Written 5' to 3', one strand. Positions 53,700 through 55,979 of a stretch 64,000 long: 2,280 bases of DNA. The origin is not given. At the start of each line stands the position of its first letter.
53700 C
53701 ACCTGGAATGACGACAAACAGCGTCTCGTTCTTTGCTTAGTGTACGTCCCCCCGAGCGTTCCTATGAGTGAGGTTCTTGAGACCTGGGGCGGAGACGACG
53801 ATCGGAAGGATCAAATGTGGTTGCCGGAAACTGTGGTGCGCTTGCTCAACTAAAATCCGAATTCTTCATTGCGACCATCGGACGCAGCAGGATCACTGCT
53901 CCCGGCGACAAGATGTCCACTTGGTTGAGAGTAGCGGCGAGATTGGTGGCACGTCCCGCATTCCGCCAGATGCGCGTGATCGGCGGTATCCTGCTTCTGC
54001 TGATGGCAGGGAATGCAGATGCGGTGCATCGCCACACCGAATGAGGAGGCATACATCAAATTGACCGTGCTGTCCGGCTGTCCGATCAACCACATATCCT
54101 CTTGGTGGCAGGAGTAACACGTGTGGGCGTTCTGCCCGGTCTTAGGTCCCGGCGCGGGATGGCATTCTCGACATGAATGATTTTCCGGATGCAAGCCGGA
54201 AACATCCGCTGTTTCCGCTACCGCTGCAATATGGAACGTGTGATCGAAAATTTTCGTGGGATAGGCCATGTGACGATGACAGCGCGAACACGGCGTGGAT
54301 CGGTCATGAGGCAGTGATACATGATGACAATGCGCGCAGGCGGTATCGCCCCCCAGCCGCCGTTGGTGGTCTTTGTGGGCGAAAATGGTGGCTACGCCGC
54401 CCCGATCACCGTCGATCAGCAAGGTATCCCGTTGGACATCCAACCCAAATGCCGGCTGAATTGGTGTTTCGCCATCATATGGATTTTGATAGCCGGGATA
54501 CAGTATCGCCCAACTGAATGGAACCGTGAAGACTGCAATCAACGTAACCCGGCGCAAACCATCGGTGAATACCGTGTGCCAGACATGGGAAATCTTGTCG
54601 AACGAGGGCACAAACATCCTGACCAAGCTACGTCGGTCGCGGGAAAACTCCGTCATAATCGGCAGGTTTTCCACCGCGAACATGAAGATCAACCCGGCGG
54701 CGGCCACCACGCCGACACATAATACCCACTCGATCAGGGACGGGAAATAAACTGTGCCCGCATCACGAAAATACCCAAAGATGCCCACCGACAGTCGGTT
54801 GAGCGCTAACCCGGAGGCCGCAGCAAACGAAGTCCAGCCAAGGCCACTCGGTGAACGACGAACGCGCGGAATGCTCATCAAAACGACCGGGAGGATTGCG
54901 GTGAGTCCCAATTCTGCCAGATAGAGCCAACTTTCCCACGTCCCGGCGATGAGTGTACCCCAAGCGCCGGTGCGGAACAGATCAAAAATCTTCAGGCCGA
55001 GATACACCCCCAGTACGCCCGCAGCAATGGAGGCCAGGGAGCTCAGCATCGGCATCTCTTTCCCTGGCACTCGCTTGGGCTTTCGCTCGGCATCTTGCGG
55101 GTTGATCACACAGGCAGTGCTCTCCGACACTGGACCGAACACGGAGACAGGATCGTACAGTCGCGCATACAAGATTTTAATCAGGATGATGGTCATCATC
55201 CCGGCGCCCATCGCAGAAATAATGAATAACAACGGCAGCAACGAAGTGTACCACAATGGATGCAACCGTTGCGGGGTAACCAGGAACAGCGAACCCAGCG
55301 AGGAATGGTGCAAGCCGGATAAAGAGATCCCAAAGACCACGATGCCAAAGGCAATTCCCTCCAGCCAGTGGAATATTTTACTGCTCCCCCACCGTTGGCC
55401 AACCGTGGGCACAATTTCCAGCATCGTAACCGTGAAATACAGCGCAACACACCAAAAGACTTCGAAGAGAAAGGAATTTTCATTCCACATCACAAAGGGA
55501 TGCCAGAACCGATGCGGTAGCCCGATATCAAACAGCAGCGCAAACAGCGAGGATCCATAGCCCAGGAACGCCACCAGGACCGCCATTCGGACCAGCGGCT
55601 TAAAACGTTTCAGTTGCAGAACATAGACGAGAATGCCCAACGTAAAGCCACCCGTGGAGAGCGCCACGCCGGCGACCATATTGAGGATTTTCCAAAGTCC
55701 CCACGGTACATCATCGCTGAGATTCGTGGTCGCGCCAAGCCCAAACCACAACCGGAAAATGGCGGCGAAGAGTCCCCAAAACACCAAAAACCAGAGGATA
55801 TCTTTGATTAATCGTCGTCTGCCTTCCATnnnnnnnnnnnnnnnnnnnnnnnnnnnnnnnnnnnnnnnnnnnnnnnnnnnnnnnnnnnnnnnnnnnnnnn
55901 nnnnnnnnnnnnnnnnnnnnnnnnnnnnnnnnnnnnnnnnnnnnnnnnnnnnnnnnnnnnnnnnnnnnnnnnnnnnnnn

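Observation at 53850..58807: DsrMKJOP/Hmc-like membrane redox complex with the cytochrome c module fused to the NrfD-like subunit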

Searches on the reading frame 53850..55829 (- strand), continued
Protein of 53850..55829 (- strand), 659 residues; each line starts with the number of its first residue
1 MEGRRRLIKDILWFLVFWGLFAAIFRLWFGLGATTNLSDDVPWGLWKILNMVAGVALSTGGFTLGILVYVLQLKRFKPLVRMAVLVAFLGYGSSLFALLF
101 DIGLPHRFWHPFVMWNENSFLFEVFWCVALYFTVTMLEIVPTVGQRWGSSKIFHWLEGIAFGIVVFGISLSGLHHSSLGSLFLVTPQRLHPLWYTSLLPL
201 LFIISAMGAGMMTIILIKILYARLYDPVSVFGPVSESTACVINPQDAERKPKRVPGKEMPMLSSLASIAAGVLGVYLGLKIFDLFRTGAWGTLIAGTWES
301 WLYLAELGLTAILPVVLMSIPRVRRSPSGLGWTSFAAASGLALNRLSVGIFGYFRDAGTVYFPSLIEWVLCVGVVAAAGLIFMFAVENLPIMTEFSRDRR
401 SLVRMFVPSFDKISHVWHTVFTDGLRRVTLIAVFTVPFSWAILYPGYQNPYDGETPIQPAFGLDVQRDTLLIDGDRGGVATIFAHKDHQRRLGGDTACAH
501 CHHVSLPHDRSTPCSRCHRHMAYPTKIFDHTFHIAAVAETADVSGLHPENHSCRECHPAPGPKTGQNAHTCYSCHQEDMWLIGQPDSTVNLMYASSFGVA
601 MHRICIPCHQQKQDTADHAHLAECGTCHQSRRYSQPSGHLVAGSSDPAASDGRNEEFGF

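Call 81: find_encoding_contigs(protein=P0502, flank=8000, max_places=1)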
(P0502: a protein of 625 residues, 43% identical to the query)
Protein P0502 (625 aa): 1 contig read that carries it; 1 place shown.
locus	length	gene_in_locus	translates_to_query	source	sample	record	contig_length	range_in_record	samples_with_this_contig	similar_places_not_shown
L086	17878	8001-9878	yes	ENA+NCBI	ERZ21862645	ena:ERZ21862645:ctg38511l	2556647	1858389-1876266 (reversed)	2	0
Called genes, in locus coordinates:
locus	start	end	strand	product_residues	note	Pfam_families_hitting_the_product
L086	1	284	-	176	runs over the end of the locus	PF13646:HEAT_2 (faint), PF13513:HEAT_EZ (faint)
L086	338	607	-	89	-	-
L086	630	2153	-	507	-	PF03601:Cons_hypoth698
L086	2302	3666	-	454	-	PF00989:PAS, PF08448:PAS_4, PF13188:PAS_8 (weak), PF13426:PAS_9, PF00158:Sigma54_activat, PF14532:Sigma54_activ_2, PF25601:AAA_lid_14, PF02954:HTH_8, +2 more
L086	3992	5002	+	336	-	PF02579:Nitro_FeMo-Co (weak), PF08901:DUF1847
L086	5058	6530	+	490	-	PF13183:Fer4_8 (weak), PF02754:CCG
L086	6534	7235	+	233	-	PF02665:Nitrate_red_gam (faint)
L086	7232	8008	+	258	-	PF14697:Fer4_21 (faint), PF13247:Fer4_11, PF12838:Fer4_7 (weak), PF12797:Fer4_2 (weak), PF00037:Fer4, PF12837:Fer4_6, PF13187:Fer4_9 (weak), PF13237:Fer4_10 (weak)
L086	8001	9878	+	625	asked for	PF03916:NrfD, PF14522:Cytochrome_C7 (faint), PF02085:Cytochrom_CIII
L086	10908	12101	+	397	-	PF14306:PUA_2, PF01747:ATP-sulfurylase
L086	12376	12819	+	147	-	PF12838:Fer4_7, PF13187:Fer4_9 (weak), PF00037:Fer4 (weak), PF12139:APS-reductase_C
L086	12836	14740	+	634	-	PF00890:FAD_binding_2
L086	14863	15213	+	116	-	PF04606:Ogr_Delta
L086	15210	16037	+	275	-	PF03692:CxxCxxCC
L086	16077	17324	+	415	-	PF00890:FAD_binding_2, PF01134:GIDA (faint), PF01266:DAO, PF07992:Pyr_redox_2 (faint), PF12831:FAD_oxidored, PF13450:NAD_binding_8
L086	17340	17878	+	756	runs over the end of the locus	PF00890:FAD_binding_2 (weak), PF01266:DAO (weak), PF07992:Pyr_redox_2, PF12831:FAD_oxidored, PF13450:NAD_binding_8, PF12838:Fer4_7 (faint), PF13187:Fer4_9, PF02662:FlpD, +5 more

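Call 83: find_encoding_contigs(protein=P0414, flank=10000, max_places=1)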
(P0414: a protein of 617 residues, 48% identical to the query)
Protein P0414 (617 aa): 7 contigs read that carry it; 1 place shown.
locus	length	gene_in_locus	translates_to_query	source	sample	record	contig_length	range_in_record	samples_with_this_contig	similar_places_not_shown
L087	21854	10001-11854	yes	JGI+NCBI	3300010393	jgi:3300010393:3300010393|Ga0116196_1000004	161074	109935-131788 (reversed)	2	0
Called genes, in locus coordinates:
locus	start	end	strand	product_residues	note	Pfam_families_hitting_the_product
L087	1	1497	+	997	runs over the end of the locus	PF00069:Pkinase, PF01636:APH (faint), PF03109:ABC1 (faint), PF07714:PK_Tyr_Ser-Thr, PF00515:TPR_1 (faint), PF07719:TPR_2 (faint), PF25062:ARM_TT21_N (weak), PF21545:T7SS_EccA1_N (weak), +9 more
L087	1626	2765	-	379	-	PF12704:MacB_PCD, PF02687:FtsX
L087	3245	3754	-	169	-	-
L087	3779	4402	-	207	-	PF13441:Gly-zipper_YMGG (weak), PF13488:Gly-zipper_Omp (faint)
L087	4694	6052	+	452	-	PF00989:PAS, PF13188:PAS_8, PF08448:PAS_4, PF13426:PAS_9, PF00158:Sigma54_activat, PF14532:Sigma54_activ_2, PF07728:AAA_5, PF25601:AAA_lid_14, +5 more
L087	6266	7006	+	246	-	PF02579:Nitro_FeMo-Co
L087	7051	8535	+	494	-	PF13183:Fer4_8, PF02754:CCG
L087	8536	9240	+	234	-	-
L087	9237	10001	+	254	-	PF12837:Fer4_6 (faint), PF13187:Fer4_9 (weak), PF13247:Fer4_11, PF12838:Fer4_7, PF00037:Fer4 (weak), PF12797:Fer4_2 (weak), PF13237:Fer4_10 (weak), PF13187:Fer4_9 (weak), +1 more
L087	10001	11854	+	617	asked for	PF03916:NrfD, PF02085:Cytochrom_CIII, PF14522:Cytochrome_C7 (faint), PF14537:Cytochrom_c3_2 (faint), PF02085:Cytochrom_CIII (weak)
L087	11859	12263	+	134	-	PF00072:Response_reg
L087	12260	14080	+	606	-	PF08448:PAS_4, PF12860:PAS_7 (faint), PF08448:PAS_4, PF13426:PAS_9 (weak), PF00989:PAS, PF13426:PAS_9, PF02518:HATPase_c, PF14501:HATPase_c_5, +1 more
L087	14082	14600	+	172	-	PF00072:Response_reg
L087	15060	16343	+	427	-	PF25917:BSH_RND, PF25973:BSH_CzcB, PF25876:HH_MFP_RND (faint), PF25954:Beta-barrel_RND_2 (weak)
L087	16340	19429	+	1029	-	PF00873:ACR_tran, PF03176:MMPL, PF02355:SecD_SecF_C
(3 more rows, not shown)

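Call 84: find_encoding_contigs(protein=P0446, flank=10000, max_places=1)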
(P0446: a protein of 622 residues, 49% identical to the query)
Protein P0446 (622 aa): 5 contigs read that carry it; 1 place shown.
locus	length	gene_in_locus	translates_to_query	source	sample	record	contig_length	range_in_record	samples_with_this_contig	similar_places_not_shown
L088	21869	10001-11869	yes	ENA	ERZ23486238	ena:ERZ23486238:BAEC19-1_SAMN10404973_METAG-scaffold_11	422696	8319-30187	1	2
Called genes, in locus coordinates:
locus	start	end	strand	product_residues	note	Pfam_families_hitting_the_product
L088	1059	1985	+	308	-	PF12146:Hydrolase_4, PF00561:Abhydrolase_1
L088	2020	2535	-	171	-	-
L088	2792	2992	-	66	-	-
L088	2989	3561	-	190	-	PF00383:dCMP_cyt_deam_1, PF14437:MafB19-deam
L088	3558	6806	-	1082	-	-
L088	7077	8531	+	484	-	PF13183:Fer4_8, PF13534:Fer4_17 (faint), PF02754:CCG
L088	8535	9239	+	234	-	-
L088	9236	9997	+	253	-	PF12838:Fer4_7 (weak), PF13187:Fer4_9 (weak), PF13247:Fer4_11, PF12838:Fer4_7, PF12797:Fer4_2 (weak), PF00037:Fer4 (weak), PF12837:Fer4_6 (weak), PF13187:Fer4_9 (weak), +2 more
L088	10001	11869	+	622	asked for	PF03916:NrfD, PF02085:Cytochrom_CIII (weak), PF14522:Cytochrome_C7 (faint), PF02085:Cytochrom_CIII (weak)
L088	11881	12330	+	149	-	PF00072:Response_reg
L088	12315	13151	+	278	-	PF08448:PAS_4, PF13188:PAS_8 (faint), PF13426:PAS_9, PF08448:PAS_4, PF13426:PAS_9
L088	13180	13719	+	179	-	PF02518:HATPase_c, PF14501:HATPase_c_5 (weak)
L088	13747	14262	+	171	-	PF00072:Response_reg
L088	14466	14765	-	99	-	PF14697:Fer4_21 (faint), PF13484:Fer4_16 (faint), PF00037:Fer4 (weak), PF13237:Fer4_10, PF12837:Fer4_6 (weak), PF12838:Fer4_7, PF13187:Fer4_9, PF00037:Fer4 (weak), +2 more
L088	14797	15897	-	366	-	PF03599:CdhD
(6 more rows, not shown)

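Call 85: find_encoding_contigs(protein=P0395, flank=10000, max_places=1)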
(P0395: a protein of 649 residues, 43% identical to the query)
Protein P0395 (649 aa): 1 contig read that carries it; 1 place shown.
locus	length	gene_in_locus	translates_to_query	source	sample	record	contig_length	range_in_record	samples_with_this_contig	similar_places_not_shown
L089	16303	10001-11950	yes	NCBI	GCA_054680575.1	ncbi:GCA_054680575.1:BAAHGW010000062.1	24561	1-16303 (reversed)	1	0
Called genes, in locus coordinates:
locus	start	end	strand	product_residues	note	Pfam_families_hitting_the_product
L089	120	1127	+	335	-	PF08461:WHD_RNase_R, PF01995:NRD1_2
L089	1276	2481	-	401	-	PF02746:MR_MLE_N, PF13378:MR_MLE_C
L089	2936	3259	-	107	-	-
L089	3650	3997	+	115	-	PF12840:HTH_20 (faint), PF01022:HTH_5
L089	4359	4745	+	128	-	-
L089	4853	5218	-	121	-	PF00472:RF-1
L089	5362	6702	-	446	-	PF00989:PAS, PF08448:PAS_4, PF13426:PAS_9, PF00158:Sigma54_activat, PF14532:Sigma54_activ_2, PF07728:AAA_5, PF25601:AAA_lid_14, PF02954:HTH_8, +3 more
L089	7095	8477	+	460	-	PF13183:Fer4_8 (weak), PF02754:CCG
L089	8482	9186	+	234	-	-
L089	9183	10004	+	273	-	PF00037:Fer4 (faint), PF12797:Fer4_2 (faint), PF12837:Fer4_6 (faint), PF13237:Fer4_10 (faint), PF12798:Fer4_3 (faint), PF13247:Fer4_11, PF12838:Fer4_7 (weak), PF13187:Fer4_9 (weak)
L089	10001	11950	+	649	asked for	PF03916:NrfD, PF02085:Cytochrom_CIII, PF14522:Cytochrome_C7 (faint)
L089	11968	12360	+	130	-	PF00072:Response_reg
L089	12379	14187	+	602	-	PF08448:PAS_4, PF13188:PAS_8 (faint), PF13426:PAS_9, PF08448:PAS_4, PF00989:PAS, PF08448:PAS_4 (weak), PF13426:PAS_9, PF02518:HATPase_c, +2 more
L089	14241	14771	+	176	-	PF00072:Response_reg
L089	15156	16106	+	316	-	PF01073:3Beta_HSD (faint), PF01370:Epimerase, PF02719:Polysacc_synt_2 (faint), PF04321:RmlD_sub_bind, PF16363:GDP_Man_Dehyd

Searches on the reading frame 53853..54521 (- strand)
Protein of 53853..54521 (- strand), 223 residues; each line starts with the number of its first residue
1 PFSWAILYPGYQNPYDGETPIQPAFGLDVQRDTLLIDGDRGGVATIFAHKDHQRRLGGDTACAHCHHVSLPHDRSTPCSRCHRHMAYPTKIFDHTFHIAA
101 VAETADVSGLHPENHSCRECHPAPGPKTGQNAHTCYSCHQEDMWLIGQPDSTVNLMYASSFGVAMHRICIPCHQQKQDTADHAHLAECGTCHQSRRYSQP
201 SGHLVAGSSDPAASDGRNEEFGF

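Call 59: search_solved_structures(query=A2, max_evalue=1, show_alignments=2)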
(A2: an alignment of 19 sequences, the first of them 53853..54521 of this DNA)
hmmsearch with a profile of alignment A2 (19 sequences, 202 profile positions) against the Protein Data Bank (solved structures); distinct sequences matched with E-value up to 1: 24.
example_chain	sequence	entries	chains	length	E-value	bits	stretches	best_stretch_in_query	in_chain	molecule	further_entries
1z1n_X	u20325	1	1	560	3.1e-17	65.8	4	94-196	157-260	sixteen heme cytochrome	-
2e84_A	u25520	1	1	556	2.1e-11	46.8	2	120-193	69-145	High-molecular-weight cytochrome c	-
1duw_A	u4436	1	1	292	8.3e-09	38.3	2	90-193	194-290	NONAHEME CYTOCHROME C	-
19hc_A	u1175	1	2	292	7.1e-08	35.3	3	44-126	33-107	PROTEIN (NINE-HAEM CYTOCHROME C)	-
1h29_A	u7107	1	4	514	1.1e-07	34.6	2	120-193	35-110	HIGH-MOLECULAR-WEIGHT CYTOCHROME C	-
1gws_A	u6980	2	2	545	1.6e-07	34.1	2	120-193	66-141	HIGH-MOLECULAR-WEIGHT CYTOCHROME C | High-molecular-weight cytochrome c precursor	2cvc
1ofw_A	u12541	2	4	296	5.1e-07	32.5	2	44-126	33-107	NINE-HEME CYTOCHROME C | NINE HEME CYTOCHROME C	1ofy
3cao_A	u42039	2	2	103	2.5e-05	26.9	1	40-82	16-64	CYTOCHROME C3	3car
3ov0_A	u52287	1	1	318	3.9e-05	26.3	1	53-122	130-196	Cytochrome c family protein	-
2cy3_A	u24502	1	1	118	0.00057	22.5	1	115-193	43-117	CYTOCHROME C3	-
2bq4_A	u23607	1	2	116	0.0013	21.4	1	41-140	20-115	BASIC CYTOCHROME C3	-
1w7o_A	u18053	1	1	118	0.0066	19.1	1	114-193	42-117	CYTOCHROME C3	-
3ouq_A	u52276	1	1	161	0.0067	19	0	54-84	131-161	Cytochrome c family protein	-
1m1p_A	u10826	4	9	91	0.011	18.3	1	103-140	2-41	Small tetraheme cytochrome c | Periplasmic tetraheme cytochrome c CctA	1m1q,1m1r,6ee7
2k3v_A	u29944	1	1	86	0.013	18.1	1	103-195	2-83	Tetraheme cytochrome c-type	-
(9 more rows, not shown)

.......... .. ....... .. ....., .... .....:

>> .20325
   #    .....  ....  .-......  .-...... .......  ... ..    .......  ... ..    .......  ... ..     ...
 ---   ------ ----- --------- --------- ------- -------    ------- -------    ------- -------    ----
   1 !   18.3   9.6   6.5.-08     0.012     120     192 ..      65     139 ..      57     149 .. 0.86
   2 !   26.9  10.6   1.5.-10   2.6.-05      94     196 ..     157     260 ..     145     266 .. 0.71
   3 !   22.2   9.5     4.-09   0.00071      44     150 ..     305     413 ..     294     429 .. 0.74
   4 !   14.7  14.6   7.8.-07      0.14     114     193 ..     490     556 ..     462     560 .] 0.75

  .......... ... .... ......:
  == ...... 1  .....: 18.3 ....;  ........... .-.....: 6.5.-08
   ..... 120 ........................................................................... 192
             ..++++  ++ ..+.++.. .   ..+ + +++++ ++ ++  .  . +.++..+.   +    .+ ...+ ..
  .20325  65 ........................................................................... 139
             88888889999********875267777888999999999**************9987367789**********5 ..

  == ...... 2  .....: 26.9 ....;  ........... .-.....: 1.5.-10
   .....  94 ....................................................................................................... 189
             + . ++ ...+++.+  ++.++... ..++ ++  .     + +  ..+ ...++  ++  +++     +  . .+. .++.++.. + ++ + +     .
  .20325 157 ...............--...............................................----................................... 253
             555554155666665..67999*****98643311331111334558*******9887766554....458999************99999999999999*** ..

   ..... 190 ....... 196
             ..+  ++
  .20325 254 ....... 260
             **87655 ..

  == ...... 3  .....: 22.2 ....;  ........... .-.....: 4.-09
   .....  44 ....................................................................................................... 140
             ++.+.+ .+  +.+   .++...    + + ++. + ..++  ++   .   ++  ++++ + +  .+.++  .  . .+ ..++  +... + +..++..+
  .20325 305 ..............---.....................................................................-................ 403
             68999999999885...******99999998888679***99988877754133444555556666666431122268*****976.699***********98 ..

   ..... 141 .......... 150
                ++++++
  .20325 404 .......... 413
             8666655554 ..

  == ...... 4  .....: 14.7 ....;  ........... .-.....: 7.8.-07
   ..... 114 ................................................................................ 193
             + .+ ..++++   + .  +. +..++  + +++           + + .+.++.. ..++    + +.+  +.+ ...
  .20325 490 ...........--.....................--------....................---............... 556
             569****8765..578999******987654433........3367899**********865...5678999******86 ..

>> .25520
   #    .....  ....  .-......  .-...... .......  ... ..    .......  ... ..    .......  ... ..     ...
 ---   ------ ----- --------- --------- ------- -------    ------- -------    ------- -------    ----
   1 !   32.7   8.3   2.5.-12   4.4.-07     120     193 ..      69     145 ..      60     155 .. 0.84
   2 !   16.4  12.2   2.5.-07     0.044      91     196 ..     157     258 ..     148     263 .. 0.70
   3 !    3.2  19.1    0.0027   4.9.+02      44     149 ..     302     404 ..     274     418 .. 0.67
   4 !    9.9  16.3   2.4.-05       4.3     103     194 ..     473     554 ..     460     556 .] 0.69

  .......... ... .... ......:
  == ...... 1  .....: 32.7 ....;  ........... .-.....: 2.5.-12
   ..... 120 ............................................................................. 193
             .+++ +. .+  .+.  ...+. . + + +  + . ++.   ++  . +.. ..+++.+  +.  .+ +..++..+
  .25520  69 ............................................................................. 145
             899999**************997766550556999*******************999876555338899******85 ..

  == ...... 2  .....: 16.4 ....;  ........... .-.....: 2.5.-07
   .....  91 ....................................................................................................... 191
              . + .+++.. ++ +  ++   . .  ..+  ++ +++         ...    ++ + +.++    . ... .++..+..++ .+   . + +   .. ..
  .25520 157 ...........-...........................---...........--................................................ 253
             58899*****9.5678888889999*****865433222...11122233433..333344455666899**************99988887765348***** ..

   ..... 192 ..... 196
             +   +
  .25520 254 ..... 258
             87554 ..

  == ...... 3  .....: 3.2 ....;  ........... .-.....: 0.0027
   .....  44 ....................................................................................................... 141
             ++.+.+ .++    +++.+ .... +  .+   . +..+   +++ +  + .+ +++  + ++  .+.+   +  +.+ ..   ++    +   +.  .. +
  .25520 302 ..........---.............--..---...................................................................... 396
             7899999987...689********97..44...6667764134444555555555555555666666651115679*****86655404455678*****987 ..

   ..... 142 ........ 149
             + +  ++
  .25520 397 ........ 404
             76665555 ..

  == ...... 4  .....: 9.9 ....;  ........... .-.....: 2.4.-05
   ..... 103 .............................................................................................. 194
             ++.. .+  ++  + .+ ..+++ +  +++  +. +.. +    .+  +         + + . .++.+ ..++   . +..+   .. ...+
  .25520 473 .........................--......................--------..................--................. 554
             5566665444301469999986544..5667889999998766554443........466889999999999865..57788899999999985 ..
